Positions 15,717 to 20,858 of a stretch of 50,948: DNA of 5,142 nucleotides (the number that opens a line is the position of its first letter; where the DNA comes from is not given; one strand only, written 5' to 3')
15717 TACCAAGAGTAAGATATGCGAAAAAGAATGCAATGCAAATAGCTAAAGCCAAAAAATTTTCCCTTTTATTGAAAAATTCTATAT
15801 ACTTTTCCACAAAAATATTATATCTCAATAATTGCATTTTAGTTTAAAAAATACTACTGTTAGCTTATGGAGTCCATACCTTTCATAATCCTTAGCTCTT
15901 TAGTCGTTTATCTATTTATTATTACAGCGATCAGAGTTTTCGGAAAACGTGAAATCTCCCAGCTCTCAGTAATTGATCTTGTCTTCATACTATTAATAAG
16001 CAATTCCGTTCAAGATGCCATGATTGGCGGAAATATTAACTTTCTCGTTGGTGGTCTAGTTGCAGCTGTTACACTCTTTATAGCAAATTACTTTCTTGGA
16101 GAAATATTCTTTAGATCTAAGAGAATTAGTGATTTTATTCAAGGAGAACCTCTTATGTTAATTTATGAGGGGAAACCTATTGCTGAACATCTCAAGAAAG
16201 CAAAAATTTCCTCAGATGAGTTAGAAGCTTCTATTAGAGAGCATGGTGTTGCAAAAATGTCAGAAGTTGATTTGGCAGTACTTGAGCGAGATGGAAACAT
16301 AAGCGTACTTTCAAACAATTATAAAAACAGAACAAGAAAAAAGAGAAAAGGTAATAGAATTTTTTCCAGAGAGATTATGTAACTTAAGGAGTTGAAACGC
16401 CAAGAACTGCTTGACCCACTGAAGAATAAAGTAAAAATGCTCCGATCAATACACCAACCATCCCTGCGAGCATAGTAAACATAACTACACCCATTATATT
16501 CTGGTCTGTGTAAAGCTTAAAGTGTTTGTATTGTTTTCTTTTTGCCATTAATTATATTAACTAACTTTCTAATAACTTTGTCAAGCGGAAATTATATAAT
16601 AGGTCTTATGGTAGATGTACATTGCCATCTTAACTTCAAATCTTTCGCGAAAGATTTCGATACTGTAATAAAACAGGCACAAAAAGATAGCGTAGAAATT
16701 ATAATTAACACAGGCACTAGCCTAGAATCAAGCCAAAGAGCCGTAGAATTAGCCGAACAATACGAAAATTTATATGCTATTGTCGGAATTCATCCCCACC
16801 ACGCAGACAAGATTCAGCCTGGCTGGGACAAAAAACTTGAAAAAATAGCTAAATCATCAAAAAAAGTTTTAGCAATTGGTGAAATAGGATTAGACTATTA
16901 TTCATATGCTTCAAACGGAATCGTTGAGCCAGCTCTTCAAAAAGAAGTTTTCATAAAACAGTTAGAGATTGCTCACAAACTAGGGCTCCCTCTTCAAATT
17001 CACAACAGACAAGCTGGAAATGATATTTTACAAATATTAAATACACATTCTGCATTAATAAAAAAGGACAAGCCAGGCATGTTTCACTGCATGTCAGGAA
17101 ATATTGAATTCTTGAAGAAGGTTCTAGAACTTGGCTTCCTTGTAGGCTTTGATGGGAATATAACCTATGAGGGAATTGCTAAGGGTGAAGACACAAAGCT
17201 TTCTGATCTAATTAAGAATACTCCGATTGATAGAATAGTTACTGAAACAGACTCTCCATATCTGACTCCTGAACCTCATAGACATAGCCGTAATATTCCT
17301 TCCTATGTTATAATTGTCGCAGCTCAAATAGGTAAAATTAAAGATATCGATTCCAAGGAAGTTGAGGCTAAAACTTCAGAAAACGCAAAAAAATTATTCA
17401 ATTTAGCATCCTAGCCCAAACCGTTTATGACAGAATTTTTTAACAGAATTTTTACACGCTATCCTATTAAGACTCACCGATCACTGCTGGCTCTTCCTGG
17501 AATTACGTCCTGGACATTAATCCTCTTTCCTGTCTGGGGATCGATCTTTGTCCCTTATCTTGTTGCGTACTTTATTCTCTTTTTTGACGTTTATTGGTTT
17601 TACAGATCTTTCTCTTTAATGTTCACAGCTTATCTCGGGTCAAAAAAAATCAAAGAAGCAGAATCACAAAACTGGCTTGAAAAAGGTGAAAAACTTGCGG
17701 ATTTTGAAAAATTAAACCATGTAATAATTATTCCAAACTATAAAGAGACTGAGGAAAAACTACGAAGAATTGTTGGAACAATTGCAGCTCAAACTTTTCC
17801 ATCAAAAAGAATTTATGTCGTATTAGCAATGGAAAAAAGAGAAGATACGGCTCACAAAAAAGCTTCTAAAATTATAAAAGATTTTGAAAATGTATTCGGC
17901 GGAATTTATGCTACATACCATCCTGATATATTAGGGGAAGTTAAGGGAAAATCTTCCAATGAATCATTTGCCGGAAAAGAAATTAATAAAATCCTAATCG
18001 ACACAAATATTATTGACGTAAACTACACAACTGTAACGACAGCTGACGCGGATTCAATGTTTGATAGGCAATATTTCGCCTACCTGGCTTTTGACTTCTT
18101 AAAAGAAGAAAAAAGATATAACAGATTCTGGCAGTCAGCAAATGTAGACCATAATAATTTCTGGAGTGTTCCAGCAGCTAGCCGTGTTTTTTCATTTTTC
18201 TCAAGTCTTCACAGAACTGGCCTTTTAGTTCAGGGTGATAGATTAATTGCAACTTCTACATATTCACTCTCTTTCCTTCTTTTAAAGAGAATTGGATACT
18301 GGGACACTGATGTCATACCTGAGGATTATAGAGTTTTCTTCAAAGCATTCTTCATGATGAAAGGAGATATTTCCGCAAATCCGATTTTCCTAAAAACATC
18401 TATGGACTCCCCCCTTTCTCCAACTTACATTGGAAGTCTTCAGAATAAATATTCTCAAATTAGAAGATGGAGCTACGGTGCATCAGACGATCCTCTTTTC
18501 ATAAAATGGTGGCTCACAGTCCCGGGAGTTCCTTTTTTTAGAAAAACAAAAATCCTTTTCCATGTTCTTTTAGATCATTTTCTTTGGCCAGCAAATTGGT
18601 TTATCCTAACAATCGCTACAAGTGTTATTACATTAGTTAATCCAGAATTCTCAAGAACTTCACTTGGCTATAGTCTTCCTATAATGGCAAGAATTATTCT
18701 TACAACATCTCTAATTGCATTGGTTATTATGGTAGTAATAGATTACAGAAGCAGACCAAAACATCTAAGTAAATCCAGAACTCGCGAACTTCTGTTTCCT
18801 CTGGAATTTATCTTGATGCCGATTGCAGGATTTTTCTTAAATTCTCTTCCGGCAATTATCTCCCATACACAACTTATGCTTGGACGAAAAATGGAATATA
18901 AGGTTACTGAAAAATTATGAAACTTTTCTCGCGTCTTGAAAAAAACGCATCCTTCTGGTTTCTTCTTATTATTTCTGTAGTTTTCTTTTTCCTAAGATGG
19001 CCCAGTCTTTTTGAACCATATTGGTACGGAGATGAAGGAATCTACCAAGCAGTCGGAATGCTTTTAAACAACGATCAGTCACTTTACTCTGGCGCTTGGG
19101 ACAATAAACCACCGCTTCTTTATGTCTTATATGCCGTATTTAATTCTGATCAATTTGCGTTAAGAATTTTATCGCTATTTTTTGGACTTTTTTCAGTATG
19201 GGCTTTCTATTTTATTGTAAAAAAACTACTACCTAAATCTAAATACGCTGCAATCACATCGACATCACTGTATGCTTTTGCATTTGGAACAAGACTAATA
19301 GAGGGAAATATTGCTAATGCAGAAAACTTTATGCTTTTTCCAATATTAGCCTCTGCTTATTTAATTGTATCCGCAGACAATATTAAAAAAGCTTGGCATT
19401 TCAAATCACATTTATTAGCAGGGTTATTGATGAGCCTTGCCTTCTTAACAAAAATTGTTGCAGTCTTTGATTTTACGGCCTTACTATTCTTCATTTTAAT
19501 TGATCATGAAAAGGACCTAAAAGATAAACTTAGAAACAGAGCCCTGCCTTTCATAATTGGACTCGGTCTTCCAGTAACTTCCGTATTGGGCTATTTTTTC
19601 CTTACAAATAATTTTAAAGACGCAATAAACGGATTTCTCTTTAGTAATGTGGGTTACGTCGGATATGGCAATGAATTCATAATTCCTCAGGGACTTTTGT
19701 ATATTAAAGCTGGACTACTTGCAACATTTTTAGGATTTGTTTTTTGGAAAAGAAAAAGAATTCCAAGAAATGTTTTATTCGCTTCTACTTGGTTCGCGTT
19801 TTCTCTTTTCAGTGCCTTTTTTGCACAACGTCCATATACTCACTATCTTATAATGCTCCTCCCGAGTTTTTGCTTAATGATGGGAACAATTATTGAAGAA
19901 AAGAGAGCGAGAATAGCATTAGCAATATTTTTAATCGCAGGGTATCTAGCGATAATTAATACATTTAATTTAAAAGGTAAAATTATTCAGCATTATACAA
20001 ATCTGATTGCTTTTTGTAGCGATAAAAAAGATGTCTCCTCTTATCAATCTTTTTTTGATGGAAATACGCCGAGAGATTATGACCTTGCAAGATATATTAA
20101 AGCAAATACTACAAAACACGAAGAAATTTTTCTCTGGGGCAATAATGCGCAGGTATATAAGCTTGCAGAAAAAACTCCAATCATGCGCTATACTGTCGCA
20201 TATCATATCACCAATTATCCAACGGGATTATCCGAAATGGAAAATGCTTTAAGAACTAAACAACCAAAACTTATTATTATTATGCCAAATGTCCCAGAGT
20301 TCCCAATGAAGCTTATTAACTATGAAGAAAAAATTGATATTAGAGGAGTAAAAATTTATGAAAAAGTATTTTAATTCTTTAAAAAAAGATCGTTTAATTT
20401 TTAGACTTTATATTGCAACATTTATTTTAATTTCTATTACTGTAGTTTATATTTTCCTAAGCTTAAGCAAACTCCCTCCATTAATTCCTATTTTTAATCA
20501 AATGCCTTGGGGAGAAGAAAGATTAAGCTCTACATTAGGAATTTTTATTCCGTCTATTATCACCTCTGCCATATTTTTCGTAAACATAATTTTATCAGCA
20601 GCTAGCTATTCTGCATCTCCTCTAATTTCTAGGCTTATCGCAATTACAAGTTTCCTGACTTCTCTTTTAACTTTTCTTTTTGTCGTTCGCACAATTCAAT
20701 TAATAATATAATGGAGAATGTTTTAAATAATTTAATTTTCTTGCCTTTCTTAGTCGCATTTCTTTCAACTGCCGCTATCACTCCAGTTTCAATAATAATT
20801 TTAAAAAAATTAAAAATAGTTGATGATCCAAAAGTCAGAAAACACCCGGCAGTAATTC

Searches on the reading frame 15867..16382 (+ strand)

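Call 8: search_protein_families(library=pfam, proteins=[window:15867-16382:+], max_evalue=0.001)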
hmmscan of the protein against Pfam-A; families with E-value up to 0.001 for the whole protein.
window:15867-16382:+ (171 aa): 1 family
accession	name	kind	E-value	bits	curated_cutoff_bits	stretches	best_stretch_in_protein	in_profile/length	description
PF04239.17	DUF421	-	6e-18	65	23.6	1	83-158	2-77/129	YetF C-terminal domain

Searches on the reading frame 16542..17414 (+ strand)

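Call 8: search_protein_families(library=pfam, proteins=[window:16542-17414:+], max_evalue=0.001)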
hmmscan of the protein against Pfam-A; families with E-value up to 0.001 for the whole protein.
window:16542-17414:+ (290 aa): 1 family
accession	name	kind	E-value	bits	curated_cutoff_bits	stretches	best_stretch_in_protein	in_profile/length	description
PF01026.27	TatD_DNase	-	2.1e-76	257.1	27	1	24-287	1-253/253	TatD related DNase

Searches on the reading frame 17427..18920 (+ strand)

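Call 8: search_protein_families(library=pfam, proteins=[window:17427-18920:+], max_evalue=0.001)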
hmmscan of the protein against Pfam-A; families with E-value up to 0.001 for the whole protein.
window:17427-18920:+ (497 aa): 0 families

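Call 10: search_protein_families(library=pfam, proteins=[window:17427-18920:+], max_evalue=0.1)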
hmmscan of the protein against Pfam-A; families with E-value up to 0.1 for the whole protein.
window:17427-18920:+ (497 aa): 2 families
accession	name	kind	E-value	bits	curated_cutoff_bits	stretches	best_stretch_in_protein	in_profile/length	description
PF13641.12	Glyco_tranf_2_3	-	0.0072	16.8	27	1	100-219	5-106/230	Glycosyltransferase like family 2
PF03142.21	Chitin_synth_2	-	0.013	14.6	27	0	89-132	18-61/527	Chitin synthase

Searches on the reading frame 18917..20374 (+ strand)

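Call 8: search_protein_families(library=pfam, proteins=[window:18917-20374:+], max_evalue=0.001)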
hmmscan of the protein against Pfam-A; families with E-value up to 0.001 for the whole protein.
window:18917-20374:+ (485 aa): 1 family
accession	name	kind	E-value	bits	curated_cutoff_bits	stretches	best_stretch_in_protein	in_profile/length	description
PF13231.12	PMT_2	-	4.8e-10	40.3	26.1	1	70-220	12-153/160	Dolichyl-phosphate-mannose-protein mannosyltransferase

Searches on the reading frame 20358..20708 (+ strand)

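Call 95: search_protein_families(library=pfam, proteins=[window:20358-20708:+], max_evalue=0.01)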
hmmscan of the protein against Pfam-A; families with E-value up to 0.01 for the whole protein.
window:20358-20708:+ (117 aa): 1 family
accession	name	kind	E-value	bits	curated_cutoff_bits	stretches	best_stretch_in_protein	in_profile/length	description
PF11674.13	DUF3270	-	0.0081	16.8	25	1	6-37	30-61/86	Protein of unknown function (DUF3270)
